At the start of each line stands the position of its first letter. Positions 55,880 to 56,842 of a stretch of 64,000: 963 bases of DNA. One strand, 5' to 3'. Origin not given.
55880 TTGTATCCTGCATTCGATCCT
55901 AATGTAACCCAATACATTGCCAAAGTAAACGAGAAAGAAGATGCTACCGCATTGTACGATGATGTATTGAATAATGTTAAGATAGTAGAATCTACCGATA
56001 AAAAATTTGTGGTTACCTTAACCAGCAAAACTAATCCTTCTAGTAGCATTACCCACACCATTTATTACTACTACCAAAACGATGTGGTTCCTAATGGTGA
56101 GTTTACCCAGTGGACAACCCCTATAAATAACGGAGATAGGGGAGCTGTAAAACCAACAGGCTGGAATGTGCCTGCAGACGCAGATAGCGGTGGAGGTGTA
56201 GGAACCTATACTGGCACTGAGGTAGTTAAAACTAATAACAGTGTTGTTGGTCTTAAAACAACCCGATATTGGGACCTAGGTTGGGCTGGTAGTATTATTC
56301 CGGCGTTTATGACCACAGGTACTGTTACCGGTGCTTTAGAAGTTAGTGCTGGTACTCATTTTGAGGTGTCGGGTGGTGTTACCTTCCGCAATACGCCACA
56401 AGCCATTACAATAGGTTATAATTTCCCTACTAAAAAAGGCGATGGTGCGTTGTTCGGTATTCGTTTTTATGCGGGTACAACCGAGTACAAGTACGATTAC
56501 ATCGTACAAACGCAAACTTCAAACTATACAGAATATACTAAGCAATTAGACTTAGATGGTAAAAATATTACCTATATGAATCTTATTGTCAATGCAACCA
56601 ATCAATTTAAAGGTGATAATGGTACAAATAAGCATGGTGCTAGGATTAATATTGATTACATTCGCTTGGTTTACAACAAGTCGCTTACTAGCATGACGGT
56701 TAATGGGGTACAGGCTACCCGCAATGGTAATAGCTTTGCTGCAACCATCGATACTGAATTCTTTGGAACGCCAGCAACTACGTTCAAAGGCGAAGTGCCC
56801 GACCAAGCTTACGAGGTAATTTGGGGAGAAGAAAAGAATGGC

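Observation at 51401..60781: Giant secreted protein built as two near-equal halves, each a PCMD-like domain plus about 15 cadherin-like repeats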

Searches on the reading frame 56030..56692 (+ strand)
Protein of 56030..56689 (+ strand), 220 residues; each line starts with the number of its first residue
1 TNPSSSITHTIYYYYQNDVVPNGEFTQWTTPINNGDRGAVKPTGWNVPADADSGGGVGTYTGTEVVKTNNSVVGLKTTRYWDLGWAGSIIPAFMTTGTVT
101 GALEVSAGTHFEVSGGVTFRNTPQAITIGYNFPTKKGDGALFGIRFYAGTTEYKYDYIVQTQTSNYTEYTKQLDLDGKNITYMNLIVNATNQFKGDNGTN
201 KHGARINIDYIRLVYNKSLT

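Call 8: search_protein_families(library=pfam, proteins=[window:56030-56689:+], max_evalue=10)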
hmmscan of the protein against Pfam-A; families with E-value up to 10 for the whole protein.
seq(220 aa): 0 families

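Call 9: search_protein_families(library=ncbifam, proteins=[window:56030-56689:+], max_evalue=10)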
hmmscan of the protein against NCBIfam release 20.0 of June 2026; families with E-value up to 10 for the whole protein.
seq(220 aa): 0 families

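Call 24: search_protein_families(library=pfam, alignment_id=A2, max_evalue=1)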
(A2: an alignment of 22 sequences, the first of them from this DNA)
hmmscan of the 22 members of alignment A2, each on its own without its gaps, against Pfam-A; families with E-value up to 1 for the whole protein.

A. member 1, seq(209 aa): 0 families

B. families by the number of members that match (of 22 scanned): 14 families
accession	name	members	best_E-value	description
PF13201.12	PCMD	2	0.00032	Putative carbohydrate metabolism domain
PF06905.18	FAIM1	1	0.00099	Fas apoptotic inhibitory molecule (FAIM1)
PF01410.23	COLFI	1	0.024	Fibrillar collagen C-terminal domain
PF07361.16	Cytochrom_B562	1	0.036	Cytochrome b562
PF20620.4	DUF6805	1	0.041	Family of unknown function (DUF6805)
PF17186.10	Lipocalin_9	1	0.052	Lipocalin-like domain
PF19058.5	DUF5754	1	0.053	Family of unknown function (DUF5754)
PF08460.16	SH3_5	1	0.07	Bacterial SH3 domain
PF21902.1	PTM1-like_N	1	0.076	PTM1-like, N-terminal domain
PF02820.24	MBT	1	0.1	mbt repeat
PF19408.5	PKD_6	1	0.14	PKD-like domain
PF01302.31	CAP_GLY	1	0.17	CAP-Gly domain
PF12530.14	DUF3730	1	0.17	Focadhesin/RST1, DUF3730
PF01982.22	CTP-dep_RFKase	1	0.19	Domain of unknown function DUF120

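Call 28: search_solved_structures(query=A2, max_evalue=1)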
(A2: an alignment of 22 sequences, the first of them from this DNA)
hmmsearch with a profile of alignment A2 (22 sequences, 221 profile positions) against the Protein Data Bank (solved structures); distinct sequences matched with E-value up to 1: 1.
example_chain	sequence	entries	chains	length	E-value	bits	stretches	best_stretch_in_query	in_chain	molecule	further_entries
9kdp_A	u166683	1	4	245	0.82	12.8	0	6-51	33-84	Anthrone monooxygenase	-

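Call 33: predict_structure(alignment_id=A2)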
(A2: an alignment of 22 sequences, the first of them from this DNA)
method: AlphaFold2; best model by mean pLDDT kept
length: 209 residues; sequences in the alignment: 22
mean_pLDDT: 86.2   pTM: 0.86
mean pLDDT of the five models: 86.2, 86.1, 85.5, 85.5, 83.9
residues with pLDDT >= 90: 130; 70-90: 46; 50-70: 24; < 50: 9
segments of 3 or more residues with pLDDT < 50: 207-209
pLDDT, mean of each block of 10 residues (from residue 1): 64 94 87 93 65 92 83 74 94 80 90 96 94 96 97 97 92 95 65 95 66
secondary structure, 60 per line:
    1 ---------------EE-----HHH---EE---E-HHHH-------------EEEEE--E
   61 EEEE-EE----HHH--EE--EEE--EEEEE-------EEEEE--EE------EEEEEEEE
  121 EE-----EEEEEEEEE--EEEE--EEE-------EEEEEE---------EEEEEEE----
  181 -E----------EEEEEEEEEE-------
elements in order: H36-39 E53-57 E60-64 E81-83 E86-90 E98-102 E113-122 E128-136 E139-142 E145-147 E155-160 E170-176 E193-202

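Call 37: fold_search(model_id=the predicted structure, library=pdb)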
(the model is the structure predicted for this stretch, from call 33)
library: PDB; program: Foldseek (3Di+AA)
matches with E <= 10: 1504; with E <= 0.001: 26
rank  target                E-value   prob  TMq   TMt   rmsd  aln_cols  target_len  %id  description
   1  4bj0_A                1.4e-04  1.00  0.41  0.49  11.2       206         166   16  Xyloglucan binding module (CBM4-2 X2-L110F) in complex with branched xyloses (released 2014-04-23)
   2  4d0q                  1.5e-04  1.00  0.51  0.63   6.1       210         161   12  Hyaluronan Binding Module of the Streptococcal Pneumoniae Hyaluronate Lyase (released 2014-08-06)
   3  2y6k_A                1.6e-04  1.00  0.46  0.56   8.1       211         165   16  Xylotetraose bound to X-2 engineered mutated CBM4-2 Carbohydrate Binding Module from a Thermostable Rhodothermus marin (released 2012-03-07)
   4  3jxs_A                1.6e-04  1.00  0.41  0.50  11.7       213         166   15  Crystal structure of XG34, an evolved xyloglucan binding CBM (released 2009-10-27)
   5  8qpg_TA               1.8e-04  1.00  0.38  0.22  12.2       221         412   13  Turret of Haloferax tailed virus 1 (released 2024-10-09)
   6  1gwk_A                3.8e-04  1.00  0.31  0.42  10.4       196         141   12  Carbohydrate binding module family29 (released 2003-03-20)
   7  2zey_A                4.2e-04  1.00  0.32  0.42   8.2       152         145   12  Family 16 carbohydrate binding module (released 2008-03-04)
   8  2yc4_B                5.0e-04  1.00  0.31  0.46   6.5       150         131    7  Intraflagellar Transport Complex 25-27 from Chlamydomonas (released 2011-03-23)
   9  1gwk_B                5.0e-04  1.00  0.30  0.41  10.1       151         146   12  Carbohydrate binding module family29 (released 2003-03-20)
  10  1w8w_B                5.0e-04  1.00  0.30  0.41  10.0       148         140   14  CBM29-2 mutant Y46A: Probing the Mechanism of Ligand Recognition by Family 29 Carbohydrate Binding Modules (released 2005-03-22)
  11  1w90_A                6.2e-04  1.00  0.29  0.38  10.2       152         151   12  CBM29-2 mutant D114A: Probing the Mechanism of Ligand Recognition by Family 29 Carbohydrate Binding Modules (released 2005-03-18)
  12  1w90_B                6.6e-04  1.00  0.29  0.40  10.2       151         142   12  CBM29-2 mutant D114A: Probing the Mechanism of Ligand Recognition by Family 29 Carbohydrate Binding Modules (released 2005-03-18)
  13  2y6j                  6.9e-04  1.00  0.45  0.54   8.0       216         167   16  X-2 engineered mutated CBM4-2 Carbohydrate Binding Module from a Thermostable Rhodothermus marinus Xylanase (released 2012-03-07)
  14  2zey_B                6.9e-04  1.00  0.31  0.42   8.1       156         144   10  Family 16 carbohydrate binding module (released 2008-03-04)
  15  2zew_B                7.3e-04  1.00  0.31  0.41   8.0       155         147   12  Family 16 Cabohydrate Binding Domain Module 1 (released 2008-03-04)
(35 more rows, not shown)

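Call 38: search_protein_representatives(alignment_id=A2)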
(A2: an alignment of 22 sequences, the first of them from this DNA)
Query: 22 sequences, 221 profile positions. Proteins with E-value up to 0.001 (for the whole library): 399; up to 1e-10: 128; up to 1e-30: 78. The best 150 are listed.
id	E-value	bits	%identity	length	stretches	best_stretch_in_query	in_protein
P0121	4.2e-75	268.8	-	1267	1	1-221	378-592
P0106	2.7e-74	266.1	-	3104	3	1-221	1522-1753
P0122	2.3e-73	263.1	-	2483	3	2-220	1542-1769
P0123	6.8e-73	261.6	-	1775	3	1-221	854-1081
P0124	5.5e-71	255.4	-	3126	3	1-220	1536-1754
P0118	7.2e-71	255.0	-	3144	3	1-220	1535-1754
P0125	2.1e-69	250.2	-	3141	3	2-220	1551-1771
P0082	4.2e-69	249.2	-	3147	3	1-221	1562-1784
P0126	1.0e-65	238.1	-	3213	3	1-221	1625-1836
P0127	2.2e-65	237.0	-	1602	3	1-220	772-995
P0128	2.8e-65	236.7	-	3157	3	1-221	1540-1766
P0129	9.9e-65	234.9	-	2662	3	1-220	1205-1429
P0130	2.1e-64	233.8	-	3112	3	1-221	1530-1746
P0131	3.5e-63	229.8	-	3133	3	1-220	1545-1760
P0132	4.5e-62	226.2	-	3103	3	2-220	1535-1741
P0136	4.9e-61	222.8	-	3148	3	1-220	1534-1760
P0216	2.2e-14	70.3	-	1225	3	9-220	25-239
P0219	1.5e-13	67.5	-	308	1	9-214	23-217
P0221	2.6e-13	66.7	-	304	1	6-209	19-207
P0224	7.1e-13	65.3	-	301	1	9-214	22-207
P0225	1.1e-12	64.8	-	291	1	9-217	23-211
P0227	5.7e-12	62.4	-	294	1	9-211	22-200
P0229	1.2e-11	61.4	-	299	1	9-188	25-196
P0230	1.2e-11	61.3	-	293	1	7-216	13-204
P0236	4.1e-11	59.6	-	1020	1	9-214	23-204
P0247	1.6e-10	57.7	-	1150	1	9-189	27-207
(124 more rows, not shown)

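Call 73: search_protein_families(library=pfam, proteins=[P0219, P0221, P0224, P0225, P0227, P0229, P0230, P0216, P0236, P0247], max_evalue=0.001)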
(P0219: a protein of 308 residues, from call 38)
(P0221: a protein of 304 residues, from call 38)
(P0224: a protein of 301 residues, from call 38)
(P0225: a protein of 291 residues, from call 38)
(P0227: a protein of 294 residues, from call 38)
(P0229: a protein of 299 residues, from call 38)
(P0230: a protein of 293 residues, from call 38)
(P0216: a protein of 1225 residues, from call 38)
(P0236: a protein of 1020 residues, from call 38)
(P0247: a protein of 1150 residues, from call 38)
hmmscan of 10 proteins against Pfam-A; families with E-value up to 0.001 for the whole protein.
P0219 (308 aa): 2 families
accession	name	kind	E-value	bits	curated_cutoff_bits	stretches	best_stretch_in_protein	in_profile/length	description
PF13201.12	PCMD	-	1.7e-18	67.7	28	2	26-135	14-125/234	Putative carbohydrate metabolism domain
PF18962.6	Por_Secre_tail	-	1.5e-15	57.6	27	1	234-307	1-75/75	Secretion system C-terminal sorting domain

P0221 (304 aa): 3 families
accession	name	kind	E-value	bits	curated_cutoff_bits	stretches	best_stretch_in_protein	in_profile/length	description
PF18962.6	Por_Secre_tail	-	5.6e-16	59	27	1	229-303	1-75/75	Secretion system C-terminal sorting domain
PF13201.12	PCMD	-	2.2e-14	54.2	28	1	27-209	16-233/234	Putative carbohydrate metabolism domain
PF11589.14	DUF3244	-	0.00068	20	25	1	236-298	29-91/96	Domain of unknown function (DUF3244)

P0224 (301 aa): 2 families
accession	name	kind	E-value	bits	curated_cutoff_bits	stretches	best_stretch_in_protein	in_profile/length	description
PF13201.12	PCMD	-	5.3e-10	39.9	28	1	26-204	15-233/234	Putative carbohydrate metabolism domain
PF18962.6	Por_Secre_tail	-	0.00029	21.5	27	1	226-295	8-75/75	Secretion system C-terminal sorting domain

P0225 (291 aa): 2 families
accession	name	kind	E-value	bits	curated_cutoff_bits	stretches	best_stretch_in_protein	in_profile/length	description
PF13201.12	PCMD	-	4.7e-10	40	28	1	28-204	16-232/234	Putative carbohydrate metabolism domain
PF18962.6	Por_Secre_tail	-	4.9e-07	30.4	27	1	227-286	7-70/75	Secretion system C-terminal sorting domain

P0227 (294 aa): 4 families
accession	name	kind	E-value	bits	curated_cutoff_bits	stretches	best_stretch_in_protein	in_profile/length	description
PF18962.6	Por_Secre_tail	-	5.2e-17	62.4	27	1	218-293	1-75/75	Secretion system C-terminal sorting domain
PF13201.12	PCMD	-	1.5e-11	44.9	28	1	27-199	2-232/234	Putative carbohydrate metabolism domain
PF13585.12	CHU_C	-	0.00013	22.4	27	1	222-291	13-82/86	CHU_C Type IX secretion signal domain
PF11589.14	DUF3244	-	0.00078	19.8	25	0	226-284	30-87/96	Domain of unknown function (DUF3244)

P0229 (299 aa): 2 families
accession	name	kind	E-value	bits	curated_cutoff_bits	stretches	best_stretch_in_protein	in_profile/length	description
PF18962.6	Por_Secre_tail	-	6.4e-10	39.6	27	1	227-297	1-75/75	Secretion system C-terminal sorting domain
PF13201.12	PCMD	-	3.1e-09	37.4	28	1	29-206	1-230/234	Putative carbohydrate metabolism domain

P0230 (293 aa): 2 families
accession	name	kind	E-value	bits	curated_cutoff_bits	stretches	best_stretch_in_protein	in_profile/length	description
PF13201.12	PCMD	-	4.9e-10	40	28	1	21-200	17-234/234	Putative carbohydrate metabolism domain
PF18962.6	Por_Secre_tail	-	8.6e-10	39.2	27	1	217-292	1-75/75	Secretion system C-terminal sorting domain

P0216 (1225 aa): 4 families
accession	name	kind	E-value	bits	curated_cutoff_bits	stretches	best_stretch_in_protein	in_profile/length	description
PF13944.12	Calycin_like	-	1.2e-18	68.1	30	1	900-1009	2-121/124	Calycin-like beta-barrel domain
PF13201.12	PCMD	-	9.5e-15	55.4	28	1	32-231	18-234/234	Putative carbohydrate metabolism domain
PF13298.12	LigD_N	-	4.2e-08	33.7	31.1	0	50-112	17-77/107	DNA Ligase D 3'-phosphoesterase domain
PF18483.9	Lectin_L-type_dom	-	2.4e-06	28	78.3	0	556-598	147-188/215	Legume lectin beta-barrel domain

P0236 (1020 aa): 3 families
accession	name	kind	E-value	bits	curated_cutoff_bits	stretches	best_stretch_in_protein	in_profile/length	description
PF13573.12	SprB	-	1.8e-40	136.7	28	5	441-473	3-35/37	SprB repeat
PF18962.6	Por_Secre_tail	-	1.9e-16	60.5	27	1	942-1018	1-74/75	Secretion system C-terminal sorting domain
PF13201.12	PCMD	-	1.1e-05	25.8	28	1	27-200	1-232/234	Putative carbohydrate metabolism domain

P0247 (1150 aa): 5 families
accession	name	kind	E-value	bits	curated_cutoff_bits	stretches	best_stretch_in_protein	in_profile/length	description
PF00932.25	LTD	-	5.6e-27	94.7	34.3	2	591-669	3-74/109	Lamin Tail Domain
PF18962.6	Por_Secre_tail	-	1.8e-13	51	27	1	1078-1148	1-75/75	Secretion system C-terminal sorting domain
PF13201.12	PCMD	-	3.6e-12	46.9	28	1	32-218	16-232/234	Putative carbohydrate metabolism domain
PF16410.10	DUF5018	-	6.2e-08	32.3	38.2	1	511-584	137-208/352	Domain of unknown function (DUF5018)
PF22243.2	DUF5018-rel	-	1.3e-05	25.8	28.1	1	526-586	51-114/115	DUF5018-related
